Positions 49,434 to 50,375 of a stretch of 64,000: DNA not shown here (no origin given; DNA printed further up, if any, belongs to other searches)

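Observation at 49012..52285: CDP-activated amino-alcohol/phospho-alcohol module: SerB-like HAD, LicC-like cytidylyltransferase, two methyltransferases and an Asp/Glu-family racemase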

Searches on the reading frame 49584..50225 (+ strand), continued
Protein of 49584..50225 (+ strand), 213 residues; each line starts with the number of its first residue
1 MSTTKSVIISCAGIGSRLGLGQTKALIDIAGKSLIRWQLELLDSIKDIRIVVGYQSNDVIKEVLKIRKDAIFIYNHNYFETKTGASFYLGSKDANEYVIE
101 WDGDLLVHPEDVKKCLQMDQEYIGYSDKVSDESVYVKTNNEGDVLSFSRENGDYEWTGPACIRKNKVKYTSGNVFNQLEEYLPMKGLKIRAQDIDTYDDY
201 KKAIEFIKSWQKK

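Call 27: search_protein_families(library=pfam, proteins=[L014:4770-7277:+, L014:9166-10188:+, L015:10630-11739:+, L015:11801-13072:+, L015:8311-9420:+, L016:5398-6414:+, L016:6416-7225:+, L016:2620-3333:+, L017:10593-11441:+, L017:8475-9425:+], max_evalue=0.001)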
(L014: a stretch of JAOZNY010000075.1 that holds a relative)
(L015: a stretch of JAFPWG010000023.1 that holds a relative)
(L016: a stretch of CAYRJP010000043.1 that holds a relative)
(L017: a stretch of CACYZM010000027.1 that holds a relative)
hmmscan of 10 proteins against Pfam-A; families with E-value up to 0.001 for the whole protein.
L014:4770-7277:+ (835 aa): 1 family
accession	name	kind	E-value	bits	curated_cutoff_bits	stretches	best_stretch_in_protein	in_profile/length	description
PF09586.16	YfhO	-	1.1e-11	44.4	28.5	1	729-806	754-831/835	Bacterial membrane protein YfhO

L014:9166-10188:+ (340 aa): 1 family
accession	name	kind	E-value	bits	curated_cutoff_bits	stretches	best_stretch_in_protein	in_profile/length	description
PF04991.19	LicD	-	1.1e-35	124.2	22.6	1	38-259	1-227/227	LicD family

L015:10630-11739:+ (369 aa): 2 families
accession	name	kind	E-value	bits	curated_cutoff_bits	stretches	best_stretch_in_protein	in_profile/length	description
PF01041.23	DegT_DnrJ_EryC1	-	1.3e-100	337.6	19.8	1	17-365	6-358/360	DegT/DnrJ/EryC1/StrS aminotransferase family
PF01212.27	Beta_elim_lyase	-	8.5e-07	29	27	1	39-267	35-271/288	Beta-eliminating lyase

L015:11801-13072:+ (423 aa): 6 families
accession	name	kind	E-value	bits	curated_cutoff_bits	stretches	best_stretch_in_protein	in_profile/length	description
PF02786.22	CPSase_L_D2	-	1.5e-06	28.3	19.8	1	135-195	33-97/211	Carbamoyl-phosphate synthase L chain, ATP binding domain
PF07478.18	Dala_Dala_lig_C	-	3.6e-06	27.1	24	1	137-196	33-89/204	D-ala D-ala ligase C-terminus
PF18603.7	LAL_C2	-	3.8e-05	24.3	29.4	1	331-404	2-75/78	L-amino acid ligase C-terminal domain 2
PF18130.6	ATPgrasp_N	-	0.00018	22.4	27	1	24-97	1-80/81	ATP-grasp N-terminal domain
PF22660.2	RS_preATP-grasp-like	-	0.00078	20.2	27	0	9-69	2-62/98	Ribonucleotide synthetase preATP-grasp domain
PF13535.11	ATP-grasp_4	-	0.00093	19.3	27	0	139-262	1-133/160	ATP-grasp domain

L015:8311-9420:+ (369 aa): 1 family
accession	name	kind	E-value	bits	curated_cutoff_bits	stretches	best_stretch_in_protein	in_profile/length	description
PF04991.19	LicD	-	4.3e-41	141.9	22.6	1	127-346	1-227/227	LicD family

L016:5398-6414:+ (338 aa): 1 family
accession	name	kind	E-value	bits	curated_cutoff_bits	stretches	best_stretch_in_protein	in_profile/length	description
PF04991.19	LicD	-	6.8e-36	124.9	22.6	1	38-258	1-226/227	LicD family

L016:6416-7225:+ (269 aa): 1 family
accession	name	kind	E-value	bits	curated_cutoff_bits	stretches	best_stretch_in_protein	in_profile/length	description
PF04991.19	LicD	-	3.8e-44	151.9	22.6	1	25-245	1-227/227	LicD family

L016:2620-3333:+ (237 aa): 4 families
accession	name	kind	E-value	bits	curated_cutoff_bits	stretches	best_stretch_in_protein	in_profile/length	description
PF01128.25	IspD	-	3.5e-52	177.8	27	1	4-227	2-219/221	2-C-methyl-D-erythritol 4-phosphate cytidylyltransferase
PF12804.13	NTP_transf_3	-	9.2e-13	49.1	27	1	5-136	1-124/160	MobA-like NTP transferase domain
PF00483.29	NTP_transferase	-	1.2e-05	25.5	21.2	1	5-78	2-80/245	Nucleotidyl transferase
PF02348.25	CTP_transf_3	-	0.00098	19.4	22.6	0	22-151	16-121/217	Cytidylyltransferase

L017:10593-11441:+ (282 aa): 1 family
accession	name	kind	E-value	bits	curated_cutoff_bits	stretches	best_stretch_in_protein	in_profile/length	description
PF04991.19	LicD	-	1.4e-43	150.1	22.6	1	40-259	1-227/227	LicD family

L017:8475-9425:+ (316 aa): 1 family
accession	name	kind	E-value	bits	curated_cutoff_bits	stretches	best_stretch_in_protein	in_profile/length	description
PF01501.26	Glyco_transf_8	-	2.3e-30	106.4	24.3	1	6-254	2-252/253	Glycosyl transferase family 8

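Call 49: search_dna_similar(query=window:49584-50222:+, collection=plasmids, mode=protein, max_evalue=0.00001, max_rows=30)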
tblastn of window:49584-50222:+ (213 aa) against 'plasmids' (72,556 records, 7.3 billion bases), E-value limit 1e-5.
Records with a match: 1; places in all: 1; records where one place covers at least 80% of the query: 1.
Best place of each record, by identity: <60% 1.
By first word of the organism name: Pseudomonas 1.
By predicted mobility (MOB-suite, as given by PLSDB): conjugative 1.
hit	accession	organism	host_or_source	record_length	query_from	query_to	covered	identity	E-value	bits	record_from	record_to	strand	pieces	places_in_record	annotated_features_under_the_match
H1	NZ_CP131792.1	Pseudomonas aeruginosa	Homo sapiens,culture,blood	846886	1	203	95%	34.6%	1e-27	116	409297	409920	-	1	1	NTP transferase domain-containing protein | HAD family phosphatase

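Call 50: get_annotated_region(hit=H1, flank=8000)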
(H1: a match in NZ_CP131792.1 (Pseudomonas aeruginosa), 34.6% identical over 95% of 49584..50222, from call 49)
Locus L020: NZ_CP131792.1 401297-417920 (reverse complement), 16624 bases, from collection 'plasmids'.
description: Pseudomonas aeruginosa strain 2014S05-249 plasmid p2014S05-249-1, complete sequence
organism: Pseudomonas aeruginosa (NCBI taxid 287)
taxonomy: Bacteria; Pseudomonadota; Gammaproteobacteria; Pseudomonadales; Pseudomonadaceae; Pseudomonas; Pseudomonas aeruginosa
host: -; source: Homo sapiens,culture,blood; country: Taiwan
typing (MOB-suite, as given by PLSDB): conjugative; replicon rep_cluster_322; relaxase MOBH; mating-pair formation MPF_G
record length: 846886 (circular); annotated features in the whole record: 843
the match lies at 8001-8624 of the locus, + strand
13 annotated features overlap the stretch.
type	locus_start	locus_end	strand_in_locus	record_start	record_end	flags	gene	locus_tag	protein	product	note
CDS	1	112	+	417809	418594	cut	flgG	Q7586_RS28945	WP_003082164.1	flagellar basal-body rod protein FlgG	GO:0071973 - bacterial-type flagellum-dependent cell motility [Evidence IEA]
CDS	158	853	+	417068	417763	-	flgH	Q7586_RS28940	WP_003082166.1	flagellar basal body L-ring protein FlgH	GO:0071973 - bacterial-type flagellum-dependent cell motility [Evidence IEA]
CDS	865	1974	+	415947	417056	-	-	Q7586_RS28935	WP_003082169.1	flagellar basal body P-ring protein FlgI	GO:0071973 - bacterial-type flagellum-dependent cell motility [Evidence IEA]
CDS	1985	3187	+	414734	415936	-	flgJ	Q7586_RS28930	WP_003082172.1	flagellar assembly peptidoglycan hydrolase FlgJ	GO:0001539 - cilium or flagellum-dependent cell motility [Evidence IEA]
CDS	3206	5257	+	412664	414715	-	flgK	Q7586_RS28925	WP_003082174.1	flagellar hook-associated protein FlgK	GO:0001539 - cilium or flagellum-dependent cell motility [Evidence IEA]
CDS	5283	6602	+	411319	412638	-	flgL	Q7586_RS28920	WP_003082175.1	flagellar hook-associated protein FlgL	GO:0001539 - cilium or flagellum-dependent cell motility [Evidence IEA]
CDS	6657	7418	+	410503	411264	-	-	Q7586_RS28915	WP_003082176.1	class I SAM-dependent methyltransferase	-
CDS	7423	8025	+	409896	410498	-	-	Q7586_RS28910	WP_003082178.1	HAD family phosphatase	-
CDS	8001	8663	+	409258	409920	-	-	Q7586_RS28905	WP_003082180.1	NTP transferase domain-containing protein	-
CDS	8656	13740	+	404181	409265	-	-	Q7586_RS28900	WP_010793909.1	CDP-glycerol glycerophosphotransferase family protein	-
CDS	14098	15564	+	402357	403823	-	fliC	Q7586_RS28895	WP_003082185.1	B-type flagellin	-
CDS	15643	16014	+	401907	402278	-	-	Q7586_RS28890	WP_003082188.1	flagellar protein FlaG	-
CDS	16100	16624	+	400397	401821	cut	fliD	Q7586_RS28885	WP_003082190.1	flagellar filament capping protein FliD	GO:0007155 - cell adhesion [Evidence IEA]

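Call 70: search_protein_families(library=pfam, proteins=[L019:11507-12286:+, L019:12283-13332:+, L019:13311-14213:+, L012:3300-3848:+, L006:8577-9377:+], max_evalue=0.001)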
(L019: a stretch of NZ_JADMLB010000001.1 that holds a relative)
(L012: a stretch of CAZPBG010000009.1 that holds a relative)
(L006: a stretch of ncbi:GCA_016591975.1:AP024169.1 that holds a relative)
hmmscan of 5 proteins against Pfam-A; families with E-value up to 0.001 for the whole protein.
L019:11507-12286:+ (259 aa): 1 family
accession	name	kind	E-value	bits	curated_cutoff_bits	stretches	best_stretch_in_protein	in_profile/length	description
PF04991.19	LicD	-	2.6e-06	28.1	22.6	1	47-78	5-36/227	LicD family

L019:12283-13332:+ (349 aa): 0 families

L019:13311-14213:+ (300 aa): 1 family
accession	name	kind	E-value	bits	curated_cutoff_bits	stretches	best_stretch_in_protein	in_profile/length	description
PF01531.22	Glyco_transf_11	-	1.6e-32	113.4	23.9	1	103-300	100-297/298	Glycosyl transferase family 11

L012:3300-3848:+ (182 aa): 2 families
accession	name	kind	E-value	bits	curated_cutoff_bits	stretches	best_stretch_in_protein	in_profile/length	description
PF00132.30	Hexapep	-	1.6e-11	43.8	27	1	114-148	2-36/36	Bacterial transferase hexapeptide (six repeats)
PF14602.12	Hexapep_2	-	0.00044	20.4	27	1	115-146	3-32/34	Hexapeptide repeat of succinyl-transferase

L006:8577-9377:+ (266 aa): 2 families
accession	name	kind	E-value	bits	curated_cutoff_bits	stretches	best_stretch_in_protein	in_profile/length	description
PF04055.27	Radical_SAM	-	9.6e-08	32.8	29.5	1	20-126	4-114/166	Radical SAM superfamily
PF13353.11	Fer4_12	-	0.00053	20.7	22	0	16-99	9-94/137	4Fe-4S single cluster domain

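Call 71: search_protein_representatives(protein=window:49584-50222:+)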
Query: 213 residues. Proteins with E-value up to 0.001 (for the whole library): 752; up to 1e-10: 315; up to 1e-30: 76. The best 150 are listed.
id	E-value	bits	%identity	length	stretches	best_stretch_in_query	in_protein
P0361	1.4e-72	260.1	56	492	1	6-211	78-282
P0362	1.1e-70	254.0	59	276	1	25-211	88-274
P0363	5.7e-64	232.0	51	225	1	1-210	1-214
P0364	2.1e-63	230.1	48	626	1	5-211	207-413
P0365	4.4e-61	222.5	50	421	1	6-213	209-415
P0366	1.4e-57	211.1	46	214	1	3-207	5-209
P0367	9.8e-57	208.3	47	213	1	5-210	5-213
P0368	3.1e-53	196.9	44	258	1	6-208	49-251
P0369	6.4e-53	195.9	45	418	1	4-209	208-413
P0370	5.4e-52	192.9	45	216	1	5-209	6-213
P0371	1.8e-50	187.8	45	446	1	1-208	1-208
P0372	5.1e-49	183.1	43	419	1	5-207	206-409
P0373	3.5e-48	180.4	69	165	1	1-117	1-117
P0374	3.5e-48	180.4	43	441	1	4-208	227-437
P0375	5.7e-47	176.4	44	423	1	6-211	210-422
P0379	3.2e-44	167.5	42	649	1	5-209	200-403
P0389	1.1e-40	155.9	42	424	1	4-209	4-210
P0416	4.8e-34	134.2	44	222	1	5-209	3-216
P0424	2.0e-32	128.9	39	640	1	4-212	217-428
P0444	5.1e-30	121.1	35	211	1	5-208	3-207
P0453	2.0e-29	119.1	36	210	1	5-208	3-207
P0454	3.9e-29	118.2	35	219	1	1-204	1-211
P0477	2.4e-26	109.1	38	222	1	3-201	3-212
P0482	4.7e-26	108.1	33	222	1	5-207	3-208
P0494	2.8e-25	105.6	34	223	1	3-203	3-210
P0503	6.3e-25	104.4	35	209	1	6-203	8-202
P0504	8.2e-25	104.0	34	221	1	3-207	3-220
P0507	1.6e-24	103.1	31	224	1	5-206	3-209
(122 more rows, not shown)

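Call 73: list_cluster_members(proteins=[P0416, P0444, P0453, P0454, P0477, P0494, P0503, P0504, P0507, P0482])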
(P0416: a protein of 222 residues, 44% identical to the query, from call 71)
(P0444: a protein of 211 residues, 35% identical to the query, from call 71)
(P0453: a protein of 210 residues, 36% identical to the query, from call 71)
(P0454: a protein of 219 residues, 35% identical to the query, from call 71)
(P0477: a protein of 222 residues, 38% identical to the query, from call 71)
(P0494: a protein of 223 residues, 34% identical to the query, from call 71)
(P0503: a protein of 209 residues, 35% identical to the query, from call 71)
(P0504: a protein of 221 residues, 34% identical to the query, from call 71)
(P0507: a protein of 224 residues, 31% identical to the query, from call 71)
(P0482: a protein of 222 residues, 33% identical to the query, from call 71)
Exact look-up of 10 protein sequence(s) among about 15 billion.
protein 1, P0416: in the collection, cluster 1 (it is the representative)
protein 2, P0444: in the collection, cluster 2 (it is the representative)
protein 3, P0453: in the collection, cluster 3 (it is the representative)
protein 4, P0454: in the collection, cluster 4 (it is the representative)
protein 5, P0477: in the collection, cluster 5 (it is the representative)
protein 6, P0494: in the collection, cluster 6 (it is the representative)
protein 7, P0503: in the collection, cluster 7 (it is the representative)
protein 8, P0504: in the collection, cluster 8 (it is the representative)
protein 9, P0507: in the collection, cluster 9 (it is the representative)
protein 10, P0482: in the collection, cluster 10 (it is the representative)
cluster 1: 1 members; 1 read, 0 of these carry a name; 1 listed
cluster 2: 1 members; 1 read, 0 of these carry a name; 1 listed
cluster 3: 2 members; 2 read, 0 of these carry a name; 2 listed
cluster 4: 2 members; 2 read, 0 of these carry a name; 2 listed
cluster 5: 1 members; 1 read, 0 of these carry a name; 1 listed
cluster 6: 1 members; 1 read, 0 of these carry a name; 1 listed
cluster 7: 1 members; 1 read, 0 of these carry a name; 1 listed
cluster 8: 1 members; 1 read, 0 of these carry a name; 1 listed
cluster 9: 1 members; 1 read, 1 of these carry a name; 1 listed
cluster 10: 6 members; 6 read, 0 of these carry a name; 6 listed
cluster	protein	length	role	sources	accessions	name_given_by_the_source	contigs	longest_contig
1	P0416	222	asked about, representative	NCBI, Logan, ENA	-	-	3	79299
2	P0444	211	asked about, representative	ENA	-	-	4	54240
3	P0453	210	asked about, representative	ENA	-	-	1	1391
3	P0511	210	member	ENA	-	-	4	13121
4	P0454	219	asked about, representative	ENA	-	-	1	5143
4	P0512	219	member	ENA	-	-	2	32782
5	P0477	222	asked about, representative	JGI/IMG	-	-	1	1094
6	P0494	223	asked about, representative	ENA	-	-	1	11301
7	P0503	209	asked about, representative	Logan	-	-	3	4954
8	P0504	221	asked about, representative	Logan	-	-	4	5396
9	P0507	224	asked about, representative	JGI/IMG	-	choline kinase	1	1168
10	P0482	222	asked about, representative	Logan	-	-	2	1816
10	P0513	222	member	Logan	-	-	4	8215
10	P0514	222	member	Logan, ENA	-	-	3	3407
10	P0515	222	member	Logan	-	-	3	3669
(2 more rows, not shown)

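Call 75: search_protein_families(library=pfam, proteins=[P0379, P0371, P0364, P0424, P0389], max_evalue=0.0001)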
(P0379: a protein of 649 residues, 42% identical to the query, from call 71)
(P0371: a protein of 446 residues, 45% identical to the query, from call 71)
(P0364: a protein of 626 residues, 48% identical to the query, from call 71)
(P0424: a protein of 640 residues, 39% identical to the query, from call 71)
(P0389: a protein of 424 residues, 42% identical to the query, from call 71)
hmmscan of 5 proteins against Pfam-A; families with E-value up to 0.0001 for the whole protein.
P0379 (649 aa): 3 families
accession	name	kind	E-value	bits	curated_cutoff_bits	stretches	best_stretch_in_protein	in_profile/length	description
PF01177.27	Asp_Glu_race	-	2.2e-20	73.8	31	1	414-628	1-210/211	Asp/Glu/Hydantoin racemase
PF12804.13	NTP_transf_3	-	5.4e-10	40.1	27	1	203-313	2-110/160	MobA-like NTP transferase domain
PF01128.25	IspD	-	3.1e-08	34.1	27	1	202-325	3-129/221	2-C-methyl-D-erythritol 4-phosphate cytidylyltransferase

P0371 (446 aa): 3 families
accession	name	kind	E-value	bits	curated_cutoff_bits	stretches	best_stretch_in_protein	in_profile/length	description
PF12804.13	NTP_transf_3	-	2.8e-13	50.8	27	1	8-118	2-110/160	MobA-like NTP transferase domain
PF01177.27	Asp_Glu_race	-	7.1e-13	49.3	31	1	221-434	2-208/211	Asp/Glu/Hydantoin racemase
PF01128.25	IspD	-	2.3e-08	34.5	27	1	7-121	3-119/221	2-C-methyl-D-erythritol 4-phosphate cytidylyltransferase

P0364 (626 aa): 8 families
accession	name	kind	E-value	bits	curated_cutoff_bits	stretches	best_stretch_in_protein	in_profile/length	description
PF12804.13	NTP_transf_3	-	8e-10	39.6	27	1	210-320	2-110/160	MobA-like NTP transferase domain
PF00702.32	Hydrolase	-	2.4e-07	31.8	26.4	1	5-162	4-190/191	haloacid dehalogenase-like hydrolase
PF01128.25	IspD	-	1.1e-06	29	27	1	209-276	3-72/221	2-C-methyl-D-erythritol 4-phosphate cytidylyltransferase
PF13649.12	Methyltransf_25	-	4.4e-06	27.7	27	1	462-549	2-97/97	Methyltransferase domain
PF12710.13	HAD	-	6.5e-06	27.1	27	1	6-160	2-189/189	haloacid dehalogenase-like hydrolase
PF00398.26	RrnaAD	-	3.5e-05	23.5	24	1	457-515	30-92/263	Ribosomal RNA adenine dimethylase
PF20202.4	DUF6564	-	4.1e-05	23.8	25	0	235-328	16-119/230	Domain of unknown function (DUF6564)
PF08241.18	Methyltransf_11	-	7.2e-05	23.8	21.2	0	462-553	1-95/95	Methyltransferase domain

P0424 (640 aa): 7 families
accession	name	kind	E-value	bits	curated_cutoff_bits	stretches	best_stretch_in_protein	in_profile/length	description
PF12710.13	HAD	-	1e-10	42.8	27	1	18-172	2-189/189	haloacid dehalogenase-like hydrolase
PF12804.13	NTP_transf_3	-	5.6e-07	30.3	27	1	220-318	1-96/160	MobA-like NTP transferase domain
PF13489.12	Methyltransf_23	-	7.4e-07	29.5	27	1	463-567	11-116/164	Methyltransferase domain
PF13649.12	Methyltransf_25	-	8.5e-07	30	27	1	476-563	2-97/97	Methyltransferase domain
PF00702.32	Hydrolase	-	1.3e-06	29.4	26.4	1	17-175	4-191/191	haloacid dehalogenase-like hydrolase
PF08241.18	Methyltransf_11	-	1.6e-06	29.1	21.2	1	476-567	1-95/95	Methyltransferase domain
PF08242.18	Methyltransf_12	-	3.2e-06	28.2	30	1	476-565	1-98/98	Methyltransferase domain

P0389 (424 aa): 10 families
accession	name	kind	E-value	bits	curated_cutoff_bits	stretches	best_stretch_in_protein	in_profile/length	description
PF13649.12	Methyltransf_25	-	1e-11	45.8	27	1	262-350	1-97/97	Methyltransferase domain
PF12804.13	NTP_transf_3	-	5.7e-11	43.3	27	1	7-117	1-108/160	MobA-like NTP transferase domain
PF08242.18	Methyltransf_12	-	2.8e-10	41.3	30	1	263-352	1-98/98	Methyltransferase domain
PF13489.12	Methyltransf_23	-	6.5e-10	39.4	27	1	254-356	18-118/164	Methyltransferase domain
PF05401.17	NodS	-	2.8e-09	37.5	24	1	221-354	6-144/201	Nodulation protein S (NodS)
PF08241.18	Methyltransf_11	-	4.1e-09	37.4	21.2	1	263-354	1-95/95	Methyltransferase domain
PF13847.12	Methyltransf_31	-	1.1e-07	32.1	27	1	259-367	4-120/145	Methyltransferase domain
PF05891.18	Methyltransf_PK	-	1.4e-06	28.4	27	1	260-363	57-168/218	AdoMet dependent proline di-methyltransferase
PF01128.25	IspD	-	3.6e-06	27.3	27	1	7-54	3-53/221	2-C-methyl-D-erythritol 4-phosphate cytidylyltransferase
PF00535.33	Glycos_transf_2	-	3.9e-05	24.1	23.3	0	36-118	18-101/168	Glycosyl transferase family 2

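Call 89: predict_structure(alignment_id=A2)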
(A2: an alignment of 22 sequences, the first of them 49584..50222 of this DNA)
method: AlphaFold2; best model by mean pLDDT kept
length: 213 residues; sequences in the alignment: 22
mean_pLDDT: 92.3   pTM: 0.90
mean pLDDT of the five models: 92.3, 91.2, 89.1, 85.9, 82.8
residues with pLDDT >= 90: 177; 70-90: 30; 50-70: 3; < 50: 3
segments of 3 or more residues with pLDDT < 50: none
pLDDT, mean of each block of 10 residues (from residue 1): 81 79 92 96 95 96 97 93 94 96 95 94 93 91 96 93 95 92 97 91 92 59
secondary structure, 60 per line:
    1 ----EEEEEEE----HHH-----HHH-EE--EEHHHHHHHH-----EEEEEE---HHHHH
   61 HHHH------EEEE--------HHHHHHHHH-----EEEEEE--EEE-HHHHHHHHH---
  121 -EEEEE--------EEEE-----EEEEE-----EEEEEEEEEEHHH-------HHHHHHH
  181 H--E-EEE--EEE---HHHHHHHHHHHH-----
elements in order: E5-11 H34-41 E47-52 H56-64 E71-74 H83-91 E97-102 E105-107 H109-117 E122-126 E135-138 E144-148 E154-163 H174-181 E186-188 E191-193 H197-208
